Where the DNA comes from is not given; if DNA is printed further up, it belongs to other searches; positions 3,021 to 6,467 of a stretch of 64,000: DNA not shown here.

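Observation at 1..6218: Chaperone/usher-like fimbrial cluster with DUF4402/SCPU-type subunits and an usher-like protein that carries a C-terminal SPOR domain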

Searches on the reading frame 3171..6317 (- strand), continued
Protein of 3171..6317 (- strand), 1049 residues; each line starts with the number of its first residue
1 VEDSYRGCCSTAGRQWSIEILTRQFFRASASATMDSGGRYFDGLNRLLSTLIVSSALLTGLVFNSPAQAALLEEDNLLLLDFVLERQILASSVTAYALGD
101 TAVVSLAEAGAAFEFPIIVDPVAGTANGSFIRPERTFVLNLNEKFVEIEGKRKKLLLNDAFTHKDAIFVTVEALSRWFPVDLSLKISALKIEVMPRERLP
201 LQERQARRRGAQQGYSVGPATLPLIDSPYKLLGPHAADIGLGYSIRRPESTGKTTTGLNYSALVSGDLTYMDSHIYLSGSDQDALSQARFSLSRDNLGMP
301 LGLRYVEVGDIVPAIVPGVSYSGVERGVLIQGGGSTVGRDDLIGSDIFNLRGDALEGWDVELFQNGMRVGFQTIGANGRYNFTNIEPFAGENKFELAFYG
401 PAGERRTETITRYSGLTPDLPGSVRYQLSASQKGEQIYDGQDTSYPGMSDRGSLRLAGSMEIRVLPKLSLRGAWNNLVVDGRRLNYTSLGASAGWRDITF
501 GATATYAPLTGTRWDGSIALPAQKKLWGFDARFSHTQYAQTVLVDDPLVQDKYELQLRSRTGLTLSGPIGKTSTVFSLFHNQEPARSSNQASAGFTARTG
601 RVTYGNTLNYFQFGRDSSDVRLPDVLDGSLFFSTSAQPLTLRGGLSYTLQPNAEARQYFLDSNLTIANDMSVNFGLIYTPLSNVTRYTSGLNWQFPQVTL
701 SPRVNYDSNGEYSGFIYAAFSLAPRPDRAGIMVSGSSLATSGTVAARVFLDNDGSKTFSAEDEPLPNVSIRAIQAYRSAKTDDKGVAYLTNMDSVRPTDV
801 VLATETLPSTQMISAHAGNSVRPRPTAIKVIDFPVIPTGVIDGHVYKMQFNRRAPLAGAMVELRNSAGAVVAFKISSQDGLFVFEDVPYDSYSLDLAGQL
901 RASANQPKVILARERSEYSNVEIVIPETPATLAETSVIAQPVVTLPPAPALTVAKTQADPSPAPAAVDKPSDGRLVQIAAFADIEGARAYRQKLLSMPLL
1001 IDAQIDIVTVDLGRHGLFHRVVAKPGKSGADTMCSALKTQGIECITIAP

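Call 28: predict_structure(alignment_id=A1)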
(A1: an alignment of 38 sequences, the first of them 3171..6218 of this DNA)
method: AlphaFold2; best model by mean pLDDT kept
length: 1016 residues; sequences in the alignment: 38
mean_pLDDT: 83.3   pTM: 0.63
mean pLDDT of the five models: 83.3, 82.1, 80.5, 80.3, 79.7
residues with pLDDT >= 90: 449; 70-90: 419; 50-70: 77; < 50: 71
segments of 3 or more residues with pLDDT < 50: 1-10, 25-33, 178-183, 304-306, 513-519, 898-929
pLDDT, mean of each block of 10 residues (from residue 1): 38 52 49 56 90 89 90 92 88 83 89 90 89 92 93 93 86 57 73 89 94 83 91 91 91 88 65 88 71 89 53 73 88 83 84 79 83 81 75 90 69 72 91 88 89 90 84 87 75 76 73 47 82 87 91 91 90 93 88 91 86 92 92 88 92 93 92 90 93 92 91 95 91 96 92 92 91 89 94 92 94 89 91 92 87 93 89 91 90 65 38 38 39 73 93 93 85 88 87 89 91 90
secondary structure, 60 per line:
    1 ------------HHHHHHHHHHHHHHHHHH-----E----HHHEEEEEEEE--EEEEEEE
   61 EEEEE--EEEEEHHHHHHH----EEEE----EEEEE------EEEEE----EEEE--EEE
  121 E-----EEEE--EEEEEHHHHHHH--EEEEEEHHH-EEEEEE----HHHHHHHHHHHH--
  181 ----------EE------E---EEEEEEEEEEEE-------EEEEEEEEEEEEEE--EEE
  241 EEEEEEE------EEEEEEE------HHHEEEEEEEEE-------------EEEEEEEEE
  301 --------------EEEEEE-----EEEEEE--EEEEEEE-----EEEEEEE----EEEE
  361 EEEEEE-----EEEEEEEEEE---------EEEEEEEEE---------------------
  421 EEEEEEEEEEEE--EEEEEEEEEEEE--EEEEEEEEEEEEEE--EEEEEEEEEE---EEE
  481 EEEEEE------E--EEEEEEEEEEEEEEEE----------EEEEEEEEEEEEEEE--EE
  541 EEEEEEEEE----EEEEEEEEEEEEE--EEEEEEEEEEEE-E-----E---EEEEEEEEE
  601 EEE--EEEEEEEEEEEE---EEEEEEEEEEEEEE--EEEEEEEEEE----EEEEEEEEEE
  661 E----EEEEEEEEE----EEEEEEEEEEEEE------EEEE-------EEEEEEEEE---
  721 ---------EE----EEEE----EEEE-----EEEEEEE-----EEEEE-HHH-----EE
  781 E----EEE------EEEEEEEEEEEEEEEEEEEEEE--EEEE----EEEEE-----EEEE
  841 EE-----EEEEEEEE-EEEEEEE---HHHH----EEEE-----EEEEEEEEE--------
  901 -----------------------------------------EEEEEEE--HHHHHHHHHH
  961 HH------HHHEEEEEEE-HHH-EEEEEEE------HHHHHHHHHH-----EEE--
elements in order (helices of 4 or more, strands of 3 or more residues): H13-30 E44-51 E54-65 E68-72 H73-79 E84-87 E92-96 E103-107 E112-115 E118-121 E127-130 E133-137 H138-144 E147-152 E157-162 H167-178 E203-214 E222-235 E238-247 E254-260 E270-278 E292-300 E315-320 E326-331 E334-340 E346-352 E357-366 E372-381 E391-399 E421-432 E435-446 E449-462 E465-474 E478-486 E496-511 E522-536 E539-549 E554-566 E569-580 E592-603 E606-617 E621-634 E637-646 E651-661 E666-674 E679-691 E698-701 E709-717 E736-739 E744-747 E753-759 E765-769 E779-781 E786-788 E795-816 E819-822 E827-831 E837-842 E848-855 E857-863 H867-870 E875-878 E884-892 E942-948 H951-962 E972-978 E984-990 H997-1006 E1012-1014
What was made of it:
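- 3168..6218 (-): Usher homologue, 1016 aa. Signal peptide residues 1-36; NTD 44-162; 24-strand barrel 203-691; CTD1 698-790; CTD2 795-892; linker; SPOR. AF2 mean pLDDT 83.3 (call 28).
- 3399..3542 (-): Pro/Ala-rich disordered linker (residues 893-941). pLDDT is below 50 for residues 898-929 (call 28).
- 3171..3398 (-): C-terminal SPOR domain (residues 941-1016). AF2 gives beta-alpha-beta-beta-alpha-beta with pLDDT ~85-93 (call 28).
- On Chaperone/usher pathway: usher (FimD/PapC type): DSSP on the AF2 model gives 6 + 18 long strands between residues 203 and 691 (call 28).
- On SPOR domain (PF05036): AF2 elements are E942-948, H951-962, E972-978, E984-990, H997-1006, E1012-1014 (call 28).
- Usher fold and homology: AF2 pLDDT 83.3, with the six strands / plug / 18 strands topology (call 28). 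The plug is inserted after strand 6 (call 28).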

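Call 31: fold_search(model_id=the predicted structure, library=pdb)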
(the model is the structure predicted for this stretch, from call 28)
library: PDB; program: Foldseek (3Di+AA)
matches with E <= 10: 905; with E <= 0.001: 172
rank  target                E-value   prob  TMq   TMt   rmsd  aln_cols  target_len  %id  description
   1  3rfz_B                1.5e-28  1.00  0.39  0.48  27.1       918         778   13  Crystal structure of the FimD usher bound to its cognate FimC:FimH substrate (released 2011-06-01)
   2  9bog_D                4.7e-28  1.00  0.40  0.49  24.9       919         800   12  Structural basis for adhesin secretion by the outer-membrane usher in type 1 pili (released 2024-10-09)
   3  3rfz_E                1.6e-27  1.00  0.38  0.48  27.1       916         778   12  Crystal structure of the FimD usher bound to its cognate FimC:FimH substrate (released 2011-06-01)
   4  9fw9_D                2.2e-27  1.00  0.40  0.55  15.5       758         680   12  Cryo-EM structure of the type 1 pilus assembly platform as part of the FimA-bound chaperone-usher pilus complex (FimDH (released 2025-06-04)
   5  9fy9_D                2.8e-26  1.00  0.39  0.54  15.5       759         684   12  Cryo-EM structure of the type 1 chaperone-usher pilus FimD-tip complex (FimDHGFC) - Conformer 1 (released 2025-06-04)
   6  7lhg_C                2.6e-25  1.00  0.37  0.45  26.3       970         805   14  Cryo-EM structure of E. coli P pilus tip assembly intermediate PapC-PapD-PapK-PapG in the first conformation (released 2021-08-11)
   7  9fxs_D                8.0e-25  1.00  0.38  0.55  14.3       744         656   12  Cryo-EM structure of the type 1 pilus complex including pilus rod and FimI-bound assembly platform after incorporation (released 2025-06-04)
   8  9fx8_D                4.5e-24  1.00  0.38  0.54  14.6       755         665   13  Cryo-EM structure of the FimI-bound type 1 pilus assembly platform complex - Local refinement (released 2025-06-04)
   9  7lhh_C                5.9e-24  1.00  0.38  0.46  24.3       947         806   13  Cryo-EM structure of E. coli P pilus tip assembly intermediate PapC-PapD-PapK-PapG in the second conformation (released 2021-08-11)
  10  6e14_D                6.5e-24  1.00  0.39  0.48  26.3       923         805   13  Handover mechanism of the growing pilus by the bacterial outer membrane usher FimD (released 2018-10-17)
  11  9fxb_D                2.1e-23  1.00  0.37  0.55  14.3       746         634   12  Cryo-EM structure of the type 1 pilus assembly platform as part of the FimI-bound chaperone-usher pilus complex (FimDH (released 2025-06-04)
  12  7lhi_C                1.0e-18  1.00  0.37  0.50  24.0       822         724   14  Cryo-EM structure of E. coli P pilus tip assembly intermediate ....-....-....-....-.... (released 2021-08-11)
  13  6cd2_C                1.9e-18  1.00  0.29  0.38  15.1       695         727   14  Crystal structure of the PapC usher bound to the chaperone-adhesin PapD-PapG (released 2018-10-03)
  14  2vqi_B                6.7e-16  1.00  0.27  0.49  10.2       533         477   15  Structure of the P pilus usher (PapC) translocation pore (released 2008-05-27)
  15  3ohn_A                1.6e-15  1.00  0.27  0.47  10.1       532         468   13  Crystal structure of the FimD translocation domain (released 2011-06-01)
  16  2vqi_A                3.1e-15  1.00  0.26  0.46  10.6       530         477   15  Structure of the P pilus usher (PapC) translocation pore (released 2008-05-27)
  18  3ohn_B                1.0e-13  1.00  0.27  0.49  10.0       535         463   11  Crystal structure of the FimD translocation domain (released 2011-06-01)
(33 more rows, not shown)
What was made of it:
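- On Chaperone/usher pathway: usher (FimD/PapC type): Foldseek aligns ~530 columns to the PapC and FimD translocation domains 2vqi and 3ohn (TM 0.47-0.49 on target, call 31).
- Closest known: Classical ushers FimD and PapC. Same: Best structural matches (call 31).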

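Call 38: search_protein_families(library=pfam, proteins=[L002:13595-14380:-, L002:12567-13592:-, L002:11058-11642:+], max_evalue=0.1)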
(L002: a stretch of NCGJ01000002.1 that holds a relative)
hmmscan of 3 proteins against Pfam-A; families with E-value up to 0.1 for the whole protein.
L002:13595-14380:- (262 aa): 0 families

L002:12567-13592:- (342 aa): 1 family
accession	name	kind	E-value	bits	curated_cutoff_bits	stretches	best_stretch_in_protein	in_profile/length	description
PF14352.11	DUF4402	-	1.6e-23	84.2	25.2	2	200-342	1-129/129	Domain of unknown function (DUF4402)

L002:11058-11642:+ (195 aa): 1 family
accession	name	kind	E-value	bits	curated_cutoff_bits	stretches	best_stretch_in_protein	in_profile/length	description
PF13488.11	Gly-zipper_Omp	-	0.00093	19.5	25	1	62-97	6-41/46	Glycine zipper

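Call 68: search_protein_representatives(alignment_id=A1)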
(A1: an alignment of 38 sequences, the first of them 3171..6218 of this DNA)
Query: 38 sequences, 1024 profile positions. Proteins with E-value up to 0.001 (for the whole library): 38237; up to 1e-10: 11057; up to 1e-30: 3937. The best 150 are listed.
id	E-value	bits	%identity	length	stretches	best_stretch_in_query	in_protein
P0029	0.0e+00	1381.0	-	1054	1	31-1023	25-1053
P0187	0.0e+00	1242.5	-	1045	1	18-1024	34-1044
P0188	0.0e+00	1049.5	-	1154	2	29-1023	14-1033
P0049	1.6e-274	930.1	-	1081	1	31-1020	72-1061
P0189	3.8e-265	899.0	-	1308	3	38-1017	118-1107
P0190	2.1e-263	893.3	-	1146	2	22-1023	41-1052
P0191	5.8e-258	875.3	-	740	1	300-1024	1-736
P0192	3.4e-256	869.4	-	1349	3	47-1022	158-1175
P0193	1.1e-253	861.1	-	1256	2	45-1015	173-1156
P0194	8.6e-247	838.3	-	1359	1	49-1023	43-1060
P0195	1.9e-246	837.1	-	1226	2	40-1021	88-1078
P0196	3.7e-246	836.2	-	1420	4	48-926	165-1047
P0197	6.4e-245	832.1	-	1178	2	49-1023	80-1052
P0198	7.6e-245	831.8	-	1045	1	45-1016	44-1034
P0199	3.7e-244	829.6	-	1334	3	48-1022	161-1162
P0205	3.8e-238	809.6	-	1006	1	25-1023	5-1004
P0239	9.0e-224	762.1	-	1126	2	98-1006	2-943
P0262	7.7e-216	735.8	-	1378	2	36-930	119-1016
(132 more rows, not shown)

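Call 82: search_protein_families(library=pfam, alignment_id=A1, max_evalue=1)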
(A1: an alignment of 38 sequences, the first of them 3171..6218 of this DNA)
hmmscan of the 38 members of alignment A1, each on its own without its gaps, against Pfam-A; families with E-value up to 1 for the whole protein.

A. member 1, window:3171-6218:- (1016 aa): 6 families
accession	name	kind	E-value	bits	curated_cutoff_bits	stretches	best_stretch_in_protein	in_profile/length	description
PF13620.12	CarboxypepD_reg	-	3.9e-10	40.4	32.3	1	820-882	11-73/82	Carboxypeptidase regulatory-like domain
PF05036.18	SPOR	-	0.00012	22.8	21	1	941-1013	5-74/76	SPOR domain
PF17210.9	SdrD_B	-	0.00031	21.4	29.7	0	323-374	25-73/112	SdrD B-like domain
PF17802.7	SpaA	-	0.0021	18.6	23.1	1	812-861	5-56/91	Prealbumin-like fold domain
PF11974.14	bMG3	-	0.0044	17.4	34.9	1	816-888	21-83/103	Bacterial alpha-2-macroglobulin MG3 domain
PF09430.16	EMC7_beta-sandw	-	0.072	13.7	26.6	1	842-863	24-45/122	ER membrane protein complex subunit 7, beta-sandwich domain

B. families by the number of members that match (of 38 scanned): 21 families
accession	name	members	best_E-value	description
PF13620.12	CarboxypepD_reg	38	9e-14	Carboxypeptidase regulatory-like domain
PF17210.9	SdrD_B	38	4.1e-13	SdrD B-like domain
PF17802.7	SpaA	35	4e-06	Prealbumin-like fold domain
PF05036.18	SPOR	29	2.2e-10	SPOR domain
PF07833.16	Cu_amine_oxidN1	16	5.2e-06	Copper amine oxidase N-terminal domain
PF13715.12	CarbopepD_reg_2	16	0.0036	CarboxypepD_reg-like domain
PF11974.14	bMG3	15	0.0039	Bacterial alpha-2-macroglobulin MG3 domain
PF09430.16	EMC7_beta-sandw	8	0.018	ER membrane protein complex subunit 7, beta-sandwich domain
PF17936.7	Big_6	3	0.0015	Bacterial Ig domain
PF07210.18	DUF1416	3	0.092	Protein of unknown function (DUF1416)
PF22898.2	NOMO1-like_1st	2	0.005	BOS complex subunit NOMO1-like, first beta sandwich domain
PF24421.1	Ig_J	2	0.038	Tip attachment protein J, Ig-like domain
PF24025.1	Ig_DR_A0283-like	2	0.04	DR_A0283-like, Ig-like domain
PF00577.26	Usher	1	0.001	Outer membrane usher protein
PF00579.31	tRNA-synt_1b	1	0.0087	tRNA synthetases class I (W and Y)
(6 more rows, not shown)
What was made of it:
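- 3543..4127 (-): Two periplasmic beta-sandwiches (residues 698-790 and 795-892) equivalent to usher CTD1 and CTD2. Pfam CarboxypepD_reg, E 4e-10, on residues 820-882 (call 82).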
